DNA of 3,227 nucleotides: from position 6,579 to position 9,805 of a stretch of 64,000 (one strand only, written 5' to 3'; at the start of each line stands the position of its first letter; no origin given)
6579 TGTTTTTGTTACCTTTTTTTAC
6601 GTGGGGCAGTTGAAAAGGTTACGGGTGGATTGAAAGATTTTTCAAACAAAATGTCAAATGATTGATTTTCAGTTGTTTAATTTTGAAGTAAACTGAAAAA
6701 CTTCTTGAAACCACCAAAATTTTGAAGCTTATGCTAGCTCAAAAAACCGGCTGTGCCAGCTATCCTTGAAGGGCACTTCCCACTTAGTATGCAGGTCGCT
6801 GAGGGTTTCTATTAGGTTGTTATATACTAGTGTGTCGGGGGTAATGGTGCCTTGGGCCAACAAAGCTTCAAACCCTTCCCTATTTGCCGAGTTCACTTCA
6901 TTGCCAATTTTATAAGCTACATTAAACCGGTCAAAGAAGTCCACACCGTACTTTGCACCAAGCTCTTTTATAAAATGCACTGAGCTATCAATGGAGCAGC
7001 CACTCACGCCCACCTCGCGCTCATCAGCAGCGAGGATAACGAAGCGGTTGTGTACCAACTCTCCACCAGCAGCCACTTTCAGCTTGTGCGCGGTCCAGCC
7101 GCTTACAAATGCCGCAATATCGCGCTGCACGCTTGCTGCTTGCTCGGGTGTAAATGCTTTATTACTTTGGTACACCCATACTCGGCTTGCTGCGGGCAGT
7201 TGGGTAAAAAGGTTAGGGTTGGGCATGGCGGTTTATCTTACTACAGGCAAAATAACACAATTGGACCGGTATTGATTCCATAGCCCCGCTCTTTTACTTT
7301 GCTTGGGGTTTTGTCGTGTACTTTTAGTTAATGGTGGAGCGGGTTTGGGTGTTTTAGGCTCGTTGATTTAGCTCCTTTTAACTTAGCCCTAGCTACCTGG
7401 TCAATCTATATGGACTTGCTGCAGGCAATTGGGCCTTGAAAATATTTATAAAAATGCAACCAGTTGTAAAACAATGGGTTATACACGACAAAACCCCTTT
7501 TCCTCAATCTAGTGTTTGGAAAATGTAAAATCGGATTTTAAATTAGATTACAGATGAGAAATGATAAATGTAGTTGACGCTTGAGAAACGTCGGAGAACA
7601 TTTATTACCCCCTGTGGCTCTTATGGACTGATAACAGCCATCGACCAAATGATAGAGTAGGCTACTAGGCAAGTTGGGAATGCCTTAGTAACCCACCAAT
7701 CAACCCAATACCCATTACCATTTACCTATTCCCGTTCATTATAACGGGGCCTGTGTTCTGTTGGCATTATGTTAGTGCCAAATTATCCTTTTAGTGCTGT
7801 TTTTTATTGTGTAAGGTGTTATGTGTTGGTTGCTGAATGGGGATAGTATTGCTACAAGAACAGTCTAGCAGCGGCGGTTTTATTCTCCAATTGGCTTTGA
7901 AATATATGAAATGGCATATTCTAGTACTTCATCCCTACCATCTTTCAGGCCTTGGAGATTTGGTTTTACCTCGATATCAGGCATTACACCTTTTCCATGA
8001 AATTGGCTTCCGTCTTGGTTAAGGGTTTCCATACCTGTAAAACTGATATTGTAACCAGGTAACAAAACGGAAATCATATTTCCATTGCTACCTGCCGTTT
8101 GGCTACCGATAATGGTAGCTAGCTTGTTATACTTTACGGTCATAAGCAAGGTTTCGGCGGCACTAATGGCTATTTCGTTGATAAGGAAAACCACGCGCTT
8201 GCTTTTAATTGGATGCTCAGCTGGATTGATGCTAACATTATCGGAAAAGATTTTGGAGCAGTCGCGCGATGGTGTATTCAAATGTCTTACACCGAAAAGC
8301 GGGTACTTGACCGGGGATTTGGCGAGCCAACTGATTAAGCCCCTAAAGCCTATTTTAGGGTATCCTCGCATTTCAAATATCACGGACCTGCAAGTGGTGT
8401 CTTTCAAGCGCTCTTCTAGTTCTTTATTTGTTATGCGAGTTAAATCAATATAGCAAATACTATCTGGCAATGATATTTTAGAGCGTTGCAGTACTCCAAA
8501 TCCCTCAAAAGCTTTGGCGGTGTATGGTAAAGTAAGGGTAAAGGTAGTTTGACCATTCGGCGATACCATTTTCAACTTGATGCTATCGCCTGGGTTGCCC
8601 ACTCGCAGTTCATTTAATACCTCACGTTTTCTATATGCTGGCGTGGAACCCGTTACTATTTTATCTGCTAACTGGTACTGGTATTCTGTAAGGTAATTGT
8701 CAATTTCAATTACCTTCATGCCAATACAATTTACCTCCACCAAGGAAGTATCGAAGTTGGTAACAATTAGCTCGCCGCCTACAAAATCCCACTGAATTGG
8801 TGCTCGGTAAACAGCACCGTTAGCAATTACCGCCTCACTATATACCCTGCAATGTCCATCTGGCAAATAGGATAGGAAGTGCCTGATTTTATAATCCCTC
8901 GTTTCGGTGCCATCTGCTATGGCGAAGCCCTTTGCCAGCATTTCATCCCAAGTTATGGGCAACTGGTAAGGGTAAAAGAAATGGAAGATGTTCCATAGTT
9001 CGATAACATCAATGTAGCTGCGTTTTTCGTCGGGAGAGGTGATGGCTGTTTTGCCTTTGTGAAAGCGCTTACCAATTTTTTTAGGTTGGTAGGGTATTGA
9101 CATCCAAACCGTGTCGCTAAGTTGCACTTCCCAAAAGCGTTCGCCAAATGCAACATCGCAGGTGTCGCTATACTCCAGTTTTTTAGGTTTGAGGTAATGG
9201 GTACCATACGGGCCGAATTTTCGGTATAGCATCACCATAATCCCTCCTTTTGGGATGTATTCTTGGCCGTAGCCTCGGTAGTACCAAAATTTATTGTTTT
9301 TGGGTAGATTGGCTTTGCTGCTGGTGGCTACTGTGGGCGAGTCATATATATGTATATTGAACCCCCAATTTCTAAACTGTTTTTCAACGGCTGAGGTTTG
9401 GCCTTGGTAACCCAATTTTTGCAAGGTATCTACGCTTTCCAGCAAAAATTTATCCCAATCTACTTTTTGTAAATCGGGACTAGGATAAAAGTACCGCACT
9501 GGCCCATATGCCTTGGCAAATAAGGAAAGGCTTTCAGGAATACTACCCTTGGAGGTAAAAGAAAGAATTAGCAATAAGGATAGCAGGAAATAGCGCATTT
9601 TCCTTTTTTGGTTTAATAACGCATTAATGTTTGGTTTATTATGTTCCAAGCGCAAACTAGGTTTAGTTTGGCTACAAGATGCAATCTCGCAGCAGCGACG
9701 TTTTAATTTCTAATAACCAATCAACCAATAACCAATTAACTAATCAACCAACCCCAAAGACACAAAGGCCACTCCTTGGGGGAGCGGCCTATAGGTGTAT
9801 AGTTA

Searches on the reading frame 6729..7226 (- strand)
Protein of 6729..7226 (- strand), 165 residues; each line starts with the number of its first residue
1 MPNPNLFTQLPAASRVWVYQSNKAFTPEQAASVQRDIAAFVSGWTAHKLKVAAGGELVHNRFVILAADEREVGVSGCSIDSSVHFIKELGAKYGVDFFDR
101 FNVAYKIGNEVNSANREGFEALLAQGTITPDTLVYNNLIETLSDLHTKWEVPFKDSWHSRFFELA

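Call 7: search_protein_families(library=ncbifam, proteins=[window:6729-7226:-], max_evalue=1)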
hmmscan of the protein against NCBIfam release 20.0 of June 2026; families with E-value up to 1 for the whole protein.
window:6729-7226:- (165 aa): 1 family
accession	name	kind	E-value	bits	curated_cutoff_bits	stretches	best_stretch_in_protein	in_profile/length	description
TIGR04446.1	pren_cyc_PirE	subfamily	0.014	15.7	35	1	23-42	4-23/51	anacyclamide/piricyclamide family prenylated cyclic peptide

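Call 8: search_protein_families(library=pfam, proteins=[window:6729-7226:-], max_evalue=1)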
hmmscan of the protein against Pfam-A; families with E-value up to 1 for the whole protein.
window:6729-7226:- (165 aa): 1 family
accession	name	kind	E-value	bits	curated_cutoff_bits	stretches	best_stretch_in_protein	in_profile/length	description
PF19334.4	DUF5920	-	0.26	11.3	27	1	57-108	130-180/203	Domain of unknown function (DUF5920)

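Call 76: search_solved_structures(query=window:6729-7226:-, max_evalue=1)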
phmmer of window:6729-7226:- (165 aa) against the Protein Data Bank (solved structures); distinct sequences matched with E-value up to 1: 6.
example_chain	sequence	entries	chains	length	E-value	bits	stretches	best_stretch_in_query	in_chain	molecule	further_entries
7rws_A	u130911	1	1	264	0.033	17.2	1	73-139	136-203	SAVED domain-containing protein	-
2hgc_A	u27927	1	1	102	0.063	16.2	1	68-114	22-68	YjcQ protein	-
7rwm_A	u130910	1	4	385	0.064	16.2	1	74-139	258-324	SAVED domain-containing protein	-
2rrd_A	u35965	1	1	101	0.2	14.6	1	63-156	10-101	HRDC domain from Bloom syndrome protein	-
1kv5_A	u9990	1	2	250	0.5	13.3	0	14-57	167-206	triosephosphate isomerase, glycosomal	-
2v0t_A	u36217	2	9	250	0.9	12.5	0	13-57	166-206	TRIOSEPHOSPHATE ISOMERASE GLYCOSOMAL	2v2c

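Call 77: search_protein_families(library=padloc, proteins=[window:6729-7226:-], max_evalue=1)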
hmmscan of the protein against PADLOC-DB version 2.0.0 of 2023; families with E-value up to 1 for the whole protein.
window:6729-7226:- (165 aa): 0 families

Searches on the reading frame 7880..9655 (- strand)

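Call 7: search_protein_families(library=ncbifam, proteins=[window:7880-9655:-], max_evalue=1)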
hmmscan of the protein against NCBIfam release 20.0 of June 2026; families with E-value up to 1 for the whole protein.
window:7880-9655:- (591 aa): 7 families
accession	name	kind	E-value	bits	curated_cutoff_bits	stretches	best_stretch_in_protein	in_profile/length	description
TIGR00225.1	prc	subfamily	7.3e-08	31.8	218.6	1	473-568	223-319/335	C-terminal processing peptidase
NF033424.1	chlamy_CPAF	equivalog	1.9e-07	30.1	250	1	476-564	447-539/564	protease-like activity factor CPAF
NF045589.1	Cterm_S41_CtpB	exception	1.2e-05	24.2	633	1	481-564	297-381/416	carboxyl-terminal processing protease CtpB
NF045590.1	Cterm_S41_CtpC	exception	0.0014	17.4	665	1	480-564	294-379/418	carboxyl-terminal processing protease CtpC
NF052377.1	lmo1851_S41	exception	0.0034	16.1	725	1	487-564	290-368/468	lmo1851 family serine protease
NF045591.1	Cterm_S41_CtpZ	exception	0.07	11.8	525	1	487-564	297-375/403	carboxyl-terminal processing protease CtpZ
NF045588.1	Cterm_S41_CtpA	exception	0.083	11.8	625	1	476-564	288-377/401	carboxyl-terminal processing protease CtpA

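Call 8: search_protein_families(library=pfam, proteins=[window:7880-9655:-], max_evalue=1)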
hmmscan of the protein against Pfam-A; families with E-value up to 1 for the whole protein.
window:7880-9655:- (591 aa): 1 family
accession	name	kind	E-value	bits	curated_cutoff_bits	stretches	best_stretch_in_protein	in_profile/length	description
PF03572.23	Peptidase_S41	-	5.7e-13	49.2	24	1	482-563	83-165/165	Peptidase family S41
